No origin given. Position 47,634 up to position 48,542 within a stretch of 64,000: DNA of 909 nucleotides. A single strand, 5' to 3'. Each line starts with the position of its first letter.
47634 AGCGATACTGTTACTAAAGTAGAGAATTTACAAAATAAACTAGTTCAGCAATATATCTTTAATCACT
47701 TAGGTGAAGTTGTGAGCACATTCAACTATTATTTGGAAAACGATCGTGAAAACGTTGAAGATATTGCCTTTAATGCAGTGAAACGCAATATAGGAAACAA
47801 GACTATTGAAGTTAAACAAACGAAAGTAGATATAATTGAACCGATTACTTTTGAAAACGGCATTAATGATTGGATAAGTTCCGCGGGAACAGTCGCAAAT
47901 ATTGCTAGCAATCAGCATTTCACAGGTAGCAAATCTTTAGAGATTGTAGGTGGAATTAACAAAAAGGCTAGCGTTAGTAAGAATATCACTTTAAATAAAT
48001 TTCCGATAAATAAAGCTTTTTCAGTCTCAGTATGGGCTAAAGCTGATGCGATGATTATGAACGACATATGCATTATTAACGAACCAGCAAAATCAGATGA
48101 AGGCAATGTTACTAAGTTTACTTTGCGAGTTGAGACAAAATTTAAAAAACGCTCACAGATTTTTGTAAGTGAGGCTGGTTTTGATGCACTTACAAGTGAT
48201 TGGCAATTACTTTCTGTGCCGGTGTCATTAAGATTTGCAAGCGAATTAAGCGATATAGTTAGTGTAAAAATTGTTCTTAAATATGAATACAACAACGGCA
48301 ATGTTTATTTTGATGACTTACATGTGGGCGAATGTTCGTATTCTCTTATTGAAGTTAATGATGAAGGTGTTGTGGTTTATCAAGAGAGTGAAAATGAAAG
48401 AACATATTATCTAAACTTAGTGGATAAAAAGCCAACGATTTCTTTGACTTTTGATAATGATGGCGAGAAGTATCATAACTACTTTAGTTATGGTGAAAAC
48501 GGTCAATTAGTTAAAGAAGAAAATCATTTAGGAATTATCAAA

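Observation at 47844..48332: CBM4/9-like beta-sandwich embedded within the Rhs repeat region: candidate receptor/glycan-binding module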

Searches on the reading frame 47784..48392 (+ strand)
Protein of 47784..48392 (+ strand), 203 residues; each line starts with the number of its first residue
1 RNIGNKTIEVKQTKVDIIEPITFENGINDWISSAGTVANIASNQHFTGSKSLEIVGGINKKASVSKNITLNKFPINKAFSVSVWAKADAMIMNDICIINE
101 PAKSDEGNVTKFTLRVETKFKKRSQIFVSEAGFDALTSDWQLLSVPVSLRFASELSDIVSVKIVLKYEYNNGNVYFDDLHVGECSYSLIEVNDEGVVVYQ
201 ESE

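Call 5: search_protein_families(library=pfam, proteins=[window:47784-48392:+], max_evalue=1)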
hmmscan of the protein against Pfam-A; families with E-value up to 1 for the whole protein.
window:47784-48392:+ (203 aa): 1 family
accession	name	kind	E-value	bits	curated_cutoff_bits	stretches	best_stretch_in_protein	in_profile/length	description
PF13505.12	OMP_b-brl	-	0.11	13.1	28.7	1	115-179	59-121/175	Outer membrane protein beta-barrel domain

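Call 6: search_protein_families(library=ncbifam, proteins=[window:47784-48392:+], max_evalue=1)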
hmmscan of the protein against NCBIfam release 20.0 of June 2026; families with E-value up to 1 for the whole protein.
window:47784-48392:+ (203 aa): 0 families

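Call 7: find_homologous_proteins(query=window:47784-48392:+, max_evalue=0.001)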
Query window:47784-48392:+: 70 candidates shared short words with the query, none scored E <= 0.001.

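Call 8: search_solved_structures(query=window:47784-48392:+, max_evalue=10, show_alignments=2)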
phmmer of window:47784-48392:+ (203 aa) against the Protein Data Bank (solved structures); distinct sequences matched with E-value up to 10: 0.
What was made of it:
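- Tried and rejected: Direct Pfam, NCBIfam and PDB sequence searches with the window segment found no CBM hit (calls 5, 6, 8).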

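Call 20: search_protein_representatives(protein=window:47793-48380:+)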
Query: 196 residues. Proteins with E-value up to 0.001 (for the whole library): 22; up to 1e-10: 2; up to 1e-30: 1. The best 22 are listed.
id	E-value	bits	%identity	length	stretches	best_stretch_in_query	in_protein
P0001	2.7e-120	415.4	100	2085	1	1-196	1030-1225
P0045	9.9e-13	64.8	33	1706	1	13-180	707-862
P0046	1.3e-09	54.7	32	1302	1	12-183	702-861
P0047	4.4e-07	46.5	30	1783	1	17-178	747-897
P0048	5.5e-07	46.1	25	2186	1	7-179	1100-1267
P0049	1.1e-06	45.2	30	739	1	12-178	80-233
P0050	2.2e-06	44.1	29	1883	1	18-177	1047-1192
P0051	5.3e-06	42.9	30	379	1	26-172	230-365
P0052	5.7e-06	42.8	29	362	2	27-195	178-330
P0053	8.5e-06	42.3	44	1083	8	41-73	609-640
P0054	1.5e-05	41.5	26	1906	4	75-178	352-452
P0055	1.1e-04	38.6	31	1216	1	19-178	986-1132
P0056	1.2e-04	38.5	29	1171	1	19-184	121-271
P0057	1.4e-04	38.3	33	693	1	15-183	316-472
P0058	1.6e-04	38.1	30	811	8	12-62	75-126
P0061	1.9e-04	37.9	32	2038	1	25-180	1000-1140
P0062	2.8e-04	37.3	29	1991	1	14-181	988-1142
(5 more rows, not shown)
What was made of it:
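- On Pfam CBM_4_9 (PF02018) / CBM4-9-16-22 jelly-roll group: The relatives were found at E 1e-12 to 8e-4 in a search of 1.84 billion proteins (call 20).
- Checked: The resemblance is far beyond chance. phmmer of aa 1030-1225 against 1.84 billion representative proteins gave 21 relatives at E<=1e-3 (best 9.9e-13), most aligned over nearly the whole domain (call 20).
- Homology: 21 relatives by exhaustive phmmer (call 20).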

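Call 24: search_protein_families(library=pfam, alignment_id=A1, max_evalue=1)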
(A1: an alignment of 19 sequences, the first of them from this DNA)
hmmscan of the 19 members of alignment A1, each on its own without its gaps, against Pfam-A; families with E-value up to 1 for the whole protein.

A. member 1, seq(181 aa): 1 family
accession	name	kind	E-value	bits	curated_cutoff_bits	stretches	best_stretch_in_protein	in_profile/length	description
PF13505.12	OMP_b-brl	-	0.12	13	28.7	1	106-169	59-120/175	Outer membrane protein beta-barrel domain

B. families by the number of members that match (of 19 scanned): 8 families
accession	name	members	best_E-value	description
PF02018.23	CBM_4_9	9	1e-09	Carbohydrate binding domain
PF08704.16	GCD14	3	0.0004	tRNA methyltransferase complex GCD14 subunit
PF09479.16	Flg_new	1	0.0032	Listeria-Bacteroides repeat domain (List_Bact_rpt)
PF11393.14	T4BSS_DotI_IcmL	1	0.029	Type-IV b secretion system, inner-membrane complex component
PF05270.19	AbfB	1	0.045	Alpha-L-arabinofuranosidase B (ABFB) domain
PF16977.10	ApeC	1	0.079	C-terminal domain of apextrin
PF10159.14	MMtag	1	0.081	Multiple myeloma tumor-associated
PF13505.12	OMP_b-brl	1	0.12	Outer membrane protein beta-barrel domain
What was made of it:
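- On Pfam CBM_4_9 (PF02018) / CBM4-9-16-22 jelly-roll group: No CBM_4_9 hit at E<=1 for the whole protein, the 203-aa segment or the 181-aa segment (calls 5, 24). Nine of 19 alignment members hit PF02018, best 1e-9 (call 24).
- Closest known: CBM16 modules of Caldanaerobius polysaccharolyticus ManA/Man5A. Different: The window sequence does not reach any Pfam CBM_4_9 score (calls 5, 24).
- Nine of 19 alignment members hit Pfam CBM_4_9, best 1e-9 (call 24). There is no direct Pfam or PDB sequence hit for the window segment itself (calls 5, 8, 24). Nine of 19 family-alignment members score on the CBM_4_9 model (call 24).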

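Call 25: search_solved_structures(query=A1, max_evalue=10, show_alignments=3)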
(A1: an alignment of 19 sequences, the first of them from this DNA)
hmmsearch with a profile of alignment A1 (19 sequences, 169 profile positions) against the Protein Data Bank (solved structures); distinct sequences matched with E-value up to 10: 20.
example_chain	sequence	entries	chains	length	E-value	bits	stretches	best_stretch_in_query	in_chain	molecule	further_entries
4q8k_A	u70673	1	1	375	1.7e-07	34.2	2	7-77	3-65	Alginase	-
2zex_A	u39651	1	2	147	6.3e-06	29.1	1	3-126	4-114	S-layer associated multidomain endoglucanase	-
2zew_A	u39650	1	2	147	6.5e-06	29.1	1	3-126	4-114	S-layer associated multidomain endoglucanase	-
3oea_A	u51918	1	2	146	6.6e-06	29.1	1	3-126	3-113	S-layer associated multidomain endoglucanase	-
2zey_A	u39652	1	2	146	7.2e-06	28.9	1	4-126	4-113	S-layer associated multidomain endoglucanase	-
3oeb_A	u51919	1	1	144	9.8e-06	28.5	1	4-126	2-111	S-layer associated multidomain endoglucanase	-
4d0q_A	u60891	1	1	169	0.0013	21.6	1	112-159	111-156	HYALURONATE LYASE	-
2zez_A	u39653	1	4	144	0.0069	19.2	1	5-79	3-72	S-layer associated multidomain endoglucanase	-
4w8j_A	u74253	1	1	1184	0.05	16.5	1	3-59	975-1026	Pesticidal crystal protein cry1Ac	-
9buv_A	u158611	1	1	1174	0.33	13.8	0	3-57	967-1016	Pesticidal crystal protein Cry1Fa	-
7qih_A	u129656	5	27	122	0.51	13.2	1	6-56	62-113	Chaperone protein YscY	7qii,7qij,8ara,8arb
4bj0_A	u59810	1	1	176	0.53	13.1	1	100-157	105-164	XYLANASE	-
2y64_A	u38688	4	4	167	0.76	12.6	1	99-157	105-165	XYLANASE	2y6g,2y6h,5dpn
2y6j_A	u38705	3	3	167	0.81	12.5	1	99-157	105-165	XYLANASE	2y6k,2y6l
8w7n_A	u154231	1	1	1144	0.95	12.3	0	3-57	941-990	Pesticidal crystal protein Cry1Aa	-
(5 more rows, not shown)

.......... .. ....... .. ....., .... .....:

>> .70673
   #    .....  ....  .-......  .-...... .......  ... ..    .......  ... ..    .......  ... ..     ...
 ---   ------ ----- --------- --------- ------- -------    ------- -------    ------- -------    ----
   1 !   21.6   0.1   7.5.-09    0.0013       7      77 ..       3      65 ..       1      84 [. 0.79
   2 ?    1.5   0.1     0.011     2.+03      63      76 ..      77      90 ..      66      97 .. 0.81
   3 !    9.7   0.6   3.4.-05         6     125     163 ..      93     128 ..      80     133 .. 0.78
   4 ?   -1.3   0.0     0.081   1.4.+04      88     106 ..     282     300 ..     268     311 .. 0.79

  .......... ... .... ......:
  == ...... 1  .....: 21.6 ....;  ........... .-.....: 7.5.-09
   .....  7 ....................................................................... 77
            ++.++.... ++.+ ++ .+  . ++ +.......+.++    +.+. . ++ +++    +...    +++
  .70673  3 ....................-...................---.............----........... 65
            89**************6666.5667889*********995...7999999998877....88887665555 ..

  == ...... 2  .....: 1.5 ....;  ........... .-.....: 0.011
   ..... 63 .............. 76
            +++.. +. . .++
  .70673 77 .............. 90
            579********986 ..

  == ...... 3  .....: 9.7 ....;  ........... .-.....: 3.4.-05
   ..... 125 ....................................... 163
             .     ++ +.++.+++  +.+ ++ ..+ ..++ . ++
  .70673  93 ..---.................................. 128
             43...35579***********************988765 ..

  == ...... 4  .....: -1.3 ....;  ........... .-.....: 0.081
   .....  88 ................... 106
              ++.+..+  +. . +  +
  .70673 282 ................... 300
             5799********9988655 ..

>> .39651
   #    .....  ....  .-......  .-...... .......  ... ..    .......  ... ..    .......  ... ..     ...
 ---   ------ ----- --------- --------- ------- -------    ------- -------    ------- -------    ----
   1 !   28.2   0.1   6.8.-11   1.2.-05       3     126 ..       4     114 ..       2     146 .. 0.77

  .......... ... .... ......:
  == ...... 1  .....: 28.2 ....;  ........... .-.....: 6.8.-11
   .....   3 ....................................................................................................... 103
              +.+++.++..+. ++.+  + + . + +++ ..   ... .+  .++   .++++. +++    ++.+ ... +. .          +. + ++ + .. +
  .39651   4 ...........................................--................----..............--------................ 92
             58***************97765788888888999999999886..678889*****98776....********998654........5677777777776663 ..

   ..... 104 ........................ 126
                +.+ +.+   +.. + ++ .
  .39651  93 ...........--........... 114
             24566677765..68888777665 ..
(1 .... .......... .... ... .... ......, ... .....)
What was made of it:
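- On Pfam CBM_4_9 (PF02018) / CBM4-9-16-22 jelly-roll group: The A1 profile hits 4q8k (1.7e-7), the CBM16 entries 2zex/2zew (6e-6), 4d0q (1.3e-3), and weakly CBM4-2 (call 25).
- Closest known: CBM16 modules of Caldanaerobius polysaccharolyticus ManA/Man5A. Same: The family profile aligns to CBM16 over the N-terminal two thirds, E 6e-6 (call 25).
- The family profile hits solved CBMs (call 25). The best sequence-level PDB hit is the N-terminal CBM16-like domain of a PL18 alginate lyase (call 25).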

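Call 30: predict_structure(alignment_id=A1)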
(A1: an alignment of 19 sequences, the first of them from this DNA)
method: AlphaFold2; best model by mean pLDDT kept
length: 181 residues; sequences in the alignment: 19
mean_pLDDT: 80.7   pTM: 0.80
mean pLDDT of the five models: 80.7, 79.8, 79.7, 79.0, 78.1
residues with pLDDT >= 90: 74; 70-90: 57; 50-70: 41; < 50: 9
segments of 3 or more residues with pLDDT < 50: 1-5
pLDDT, mean of each block of 10 residues (from residue 1): 49 86 95 92 93 92 71 90 54 66 91 87 85 87 65 93 92 70 38
secondary structure, 60 per line:
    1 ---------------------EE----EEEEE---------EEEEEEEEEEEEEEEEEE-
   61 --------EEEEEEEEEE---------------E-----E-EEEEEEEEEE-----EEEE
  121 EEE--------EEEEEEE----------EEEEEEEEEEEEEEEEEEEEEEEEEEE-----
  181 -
elements in order: E28-32 E42-59 E69-78 E102-111 E117-123 E132-138 E149-175
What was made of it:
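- On Pfam CBM_4_9 (PF02018) / CBM4-9-16-22 jelly-roll group: Model pLDDT 80.7, pTM 0.80 (call 30).
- Closest known: CBM16 modules of Caldanaerobius polysaccharolyticus ManA/Man5A. Different: It has a longer loop, about aa 1110-1135 (pLDDT 54-66, call 30).
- Fold: AF2 model pLDDT 80.7, pTM 0.80 (call 30).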

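Call 34: fold_search(model_id=the predicted structure, library=pdb)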
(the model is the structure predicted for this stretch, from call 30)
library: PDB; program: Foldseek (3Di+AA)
matches with E <= 10: 1119; with E <= 0.001: 126
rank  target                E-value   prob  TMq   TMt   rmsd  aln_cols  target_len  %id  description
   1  2zew_A                4.3e-09  1.00  0.64  0.78   3.1       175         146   19  Family 16 Cabohydrate Binding Domain Module 1 (released 2008-03-04)
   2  2zey_A                5.0e-09  1.00  0.64  0.78   3.2       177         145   19  Family 16 carbohydrate binding module (released 2008-03-04)
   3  2zey_B                6.5e-09  1.00  0.62  0.76   3.4       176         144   18  Family 16 carbohydrate binding module (released 2008-03-04)
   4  2zex_A                6.9e-09  1.00  0.61  0.74   3.0       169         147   19  Family 16 carbohydrate binding module (released 2008-03-04)
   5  3oea_A                6.9e-09  1.00  0.62  0.75   3.4       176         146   19  Crystal structure of the Q121E mutants of C.polysaccharolyticus CBM16-1 bound to cellopentaose (released 2010-08-25)
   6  2zew_B                1.6e-08  1.00  0.65  0.79   2.9       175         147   19  Family 16 Cabohydrate Binding Domain Module 1 (released 2008-03-04)
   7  2zex_B                2.5e-08  1.00  0.63  0.76   3.3       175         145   19  Family 16 carbohydrate binding module (released 2008-03-04)
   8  2zez_A                7.1e-08  1.00  0.61  0.76   3.3       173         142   18  Family 16 Carbohydrate Binding Module-2 (released 2008-03-25)
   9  2zez_B                8.8e-08  1.00  0.61  0.76   3.3       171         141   18  Family 16 Carbohydrate Binding Module-2 (released 2008-03-25)
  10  2zez_C                1.1e-07  1.00  0.62  0.76   3.3       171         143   19  Family 16 Carbohydrate Binding Module-2 (released 2008-03-25)
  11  4xup_E                1.1e-07  1.00  0.58  0.64   4.4       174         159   15  Structure of the N-terminal CBM22-1-CBM22-2 tandem domain from Paenibacillus barcinonensis Xyn10C (released 2015-06-03)
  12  4xup_C                1.9e-07  1.00  0.57  0.63   4.5       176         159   15  Structure of the N-terminal CBM22-1-CBM22-2 tandem domain from Paenibacillus barcinonensis Xyn10C (released 2015-06-03)
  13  5w6h_A                2.2e-07  1.00  0.58  0.17   3.7       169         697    9  Crystal structure of Bacteriophage CBA120 tailspike protein 4 enzymatically active domain (TSP4dN, orf213) (released 2018-10-24)
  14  8xmz_A                3.7e-07  1.00  0.57  0.73   3.6       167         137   12  Crystal structure of a novel porphyran-binding carbohydrate binding module (released 2024-01-17)
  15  4xuo_A                4.6e-07  1.00  0.54  0.61   4.9       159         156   13  Structure of the CBM22-1 xylan-binding domain from Paenibacillus barcinonensis Xyn10C (released 2015-06-03)
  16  4d0q                  7.4e-07  1.00  0.46  0.51   6.4       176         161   14  Hyaluronan Binding Module of the Streptococcal Pneumoniae Hyaluronate Lyase (released 2014-08-06)
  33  9h99                  5.0e-06  1.00  0.49  0.10   4.5       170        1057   11  Native structure of the full-length pesticidal protein Cry1Ca18 at pH7, from crystals formed in vivo (released 2025-11-12)
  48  9h9a                  8.5e-06  1.00  0.50  0.09   7.3       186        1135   10  native structure of the full-length pesticidal protein Cry8Ba2, from crystals formed in vivo (form 1) (released 2025-12-03)
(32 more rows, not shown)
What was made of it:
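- On Pfam CBM_4_9 (PF02018) / CBM4-9-16-22 jelly-roll group: Foldseek E 4e-9, TM 0.78 (call 34).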

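Call 43: find_related_loci(query=window:47784-48392:+, collection=genome_contigs, flank=8000)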
Query window:47784-48392:+ (203 aa) in genome_contigs; peptide patterns used: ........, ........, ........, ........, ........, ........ (x = any residue, [..] = any of these).
56 stretches matched a pattern, but none encodes a relative of the query by tblastn (E <= 1e-3).
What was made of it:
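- Tried and rejected: A genome_contigs scan with the segment found no relative (call 43).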

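Call 73: find_encoding_contigs(protein=P0045, flank=5000, max_places=2)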
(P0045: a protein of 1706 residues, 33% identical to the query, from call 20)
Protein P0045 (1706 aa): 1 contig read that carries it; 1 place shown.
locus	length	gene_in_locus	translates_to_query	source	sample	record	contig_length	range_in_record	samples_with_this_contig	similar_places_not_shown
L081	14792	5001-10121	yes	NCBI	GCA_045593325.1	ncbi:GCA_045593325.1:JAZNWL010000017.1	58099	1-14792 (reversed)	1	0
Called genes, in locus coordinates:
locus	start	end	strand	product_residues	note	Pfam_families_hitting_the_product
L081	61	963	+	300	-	-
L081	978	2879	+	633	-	PF10651:BppU_N, PF01391:Collagen, PF13472:Lipase_GDSL_2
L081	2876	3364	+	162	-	-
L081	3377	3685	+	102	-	-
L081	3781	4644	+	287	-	PF01510:Amidase_2, PF01471:PG_binding_1, PF09374:PG_binding_3 (faint), PF00404:Dockerin_1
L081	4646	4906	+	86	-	PF16079:Phage_holin_5_2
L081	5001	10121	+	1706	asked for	PF05593:RHS_repeat (faint), PF25023:TEN_YD-shell (weak)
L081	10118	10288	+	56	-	-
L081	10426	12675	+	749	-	PF05593:RHS_repeat (faint), PF25023:TEN_YD-shell, PF12671:Amidase_6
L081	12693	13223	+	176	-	-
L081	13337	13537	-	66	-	-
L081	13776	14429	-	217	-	PF02661:Fic (weak), PF01047:MarR (weak), PF13412:HTH_24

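Call 74: find_encoding_contigs(protein=P0062, flank=5000, max_places=2)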
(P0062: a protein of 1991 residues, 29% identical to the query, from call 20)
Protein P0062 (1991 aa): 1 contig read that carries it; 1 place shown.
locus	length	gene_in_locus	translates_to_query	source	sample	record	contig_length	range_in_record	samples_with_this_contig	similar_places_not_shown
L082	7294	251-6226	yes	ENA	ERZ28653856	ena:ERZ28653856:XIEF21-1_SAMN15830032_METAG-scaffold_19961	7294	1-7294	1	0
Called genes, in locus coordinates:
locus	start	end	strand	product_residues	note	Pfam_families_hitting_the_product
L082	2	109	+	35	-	?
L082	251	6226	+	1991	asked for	PF25023:TEN_YD-shell, PF05593:RHS_repeat (weak), PF25023:TEN_YD-shell, PF14412:AHH (weak)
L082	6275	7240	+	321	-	-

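Call 75: search_protein_families(library=phrogs, proteins=[window:47784-48392:+], max_evalue=0.1)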
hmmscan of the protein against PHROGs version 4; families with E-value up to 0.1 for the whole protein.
window:47784-48392:+ (203 aa): 1 family
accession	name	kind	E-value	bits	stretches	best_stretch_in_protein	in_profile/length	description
phrog_18598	-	unknown function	0.057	14.4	0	63-110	2-48/132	-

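Call 77: find_encoding_contigs(protein=P0047, flank=6000, max_places=2)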
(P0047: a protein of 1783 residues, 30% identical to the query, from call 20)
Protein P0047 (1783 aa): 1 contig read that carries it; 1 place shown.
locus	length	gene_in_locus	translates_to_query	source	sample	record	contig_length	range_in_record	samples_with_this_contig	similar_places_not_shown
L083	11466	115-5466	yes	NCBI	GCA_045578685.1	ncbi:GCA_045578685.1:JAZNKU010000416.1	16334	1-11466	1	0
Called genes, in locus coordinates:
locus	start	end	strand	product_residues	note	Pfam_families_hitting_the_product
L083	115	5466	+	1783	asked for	PF20148:DUF6531, PF05593:RHS_repeat (faint), PF25023:TEN_YD-shell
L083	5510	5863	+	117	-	-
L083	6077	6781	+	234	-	PF00106:adh_short, PF01370:Epimerase (weak), PF08659:KR, PF13460:NAD_binding_10 (weak), PF13561:adh_short_C2, PF23441:SDR (weak)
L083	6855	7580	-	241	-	PF00881:Nitroreductase, PF14512:TM1586_NiRdase (faint)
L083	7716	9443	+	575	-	PF03648:Glyco_hydro_67N, PF16126:DUF4838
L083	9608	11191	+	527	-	PF00251:Glyco_hydro_32N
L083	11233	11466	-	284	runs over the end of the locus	-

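Call 78: find_encoding_contigs(protein=P0050, flank=6000, max_places=2)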
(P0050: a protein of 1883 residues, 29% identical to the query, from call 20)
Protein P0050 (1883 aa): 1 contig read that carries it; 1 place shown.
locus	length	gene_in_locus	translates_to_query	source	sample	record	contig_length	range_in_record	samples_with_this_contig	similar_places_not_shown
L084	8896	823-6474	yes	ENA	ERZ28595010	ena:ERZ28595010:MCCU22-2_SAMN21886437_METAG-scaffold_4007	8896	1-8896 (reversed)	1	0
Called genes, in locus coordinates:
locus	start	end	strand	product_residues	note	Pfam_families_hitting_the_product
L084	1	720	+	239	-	?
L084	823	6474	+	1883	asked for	PF25023:TEN_YD-shell (weak), PF05593:RHS_repeat (weak), PF25023:TEN_YD-shell (weak)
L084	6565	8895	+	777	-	?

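Call 79: find_encoding_contigs(protein=P0061, flank=6000, max_places=2)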
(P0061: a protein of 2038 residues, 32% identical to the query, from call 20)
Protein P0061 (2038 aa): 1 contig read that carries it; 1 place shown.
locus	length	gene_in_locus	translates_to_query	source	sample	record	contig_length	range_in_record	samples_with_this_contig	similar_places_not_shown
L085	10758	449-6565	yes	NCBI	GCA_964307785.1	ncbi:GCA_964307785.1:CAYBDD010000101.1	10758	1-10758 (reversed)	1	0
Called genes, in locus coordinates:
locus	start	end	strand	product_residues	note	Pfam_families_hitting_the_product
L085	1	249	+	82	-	?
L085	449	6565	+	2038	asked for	PF05593:RHS_repeat (faint), PF14751:DUF4474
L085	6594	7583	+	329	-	PF17117:DUF5104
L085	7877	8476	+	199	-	-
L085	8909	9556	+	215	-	PF14167:YfkD (weak)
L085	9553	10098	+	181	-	-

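Call 90: find_homologous_proteins(query=A1, max_evalue=0.00001)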
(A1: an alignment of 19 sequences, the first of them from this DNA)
Query A1 (19 sequences): 1840 candidates shared short words with the query, none scored E <= 0.00001.
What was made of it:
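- Tried and rejected: Word-indexed homology searches with the segment (call 7) and with alignment A1 (call 90) returned nothing, although the exhaustive search found relatives (call 20).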
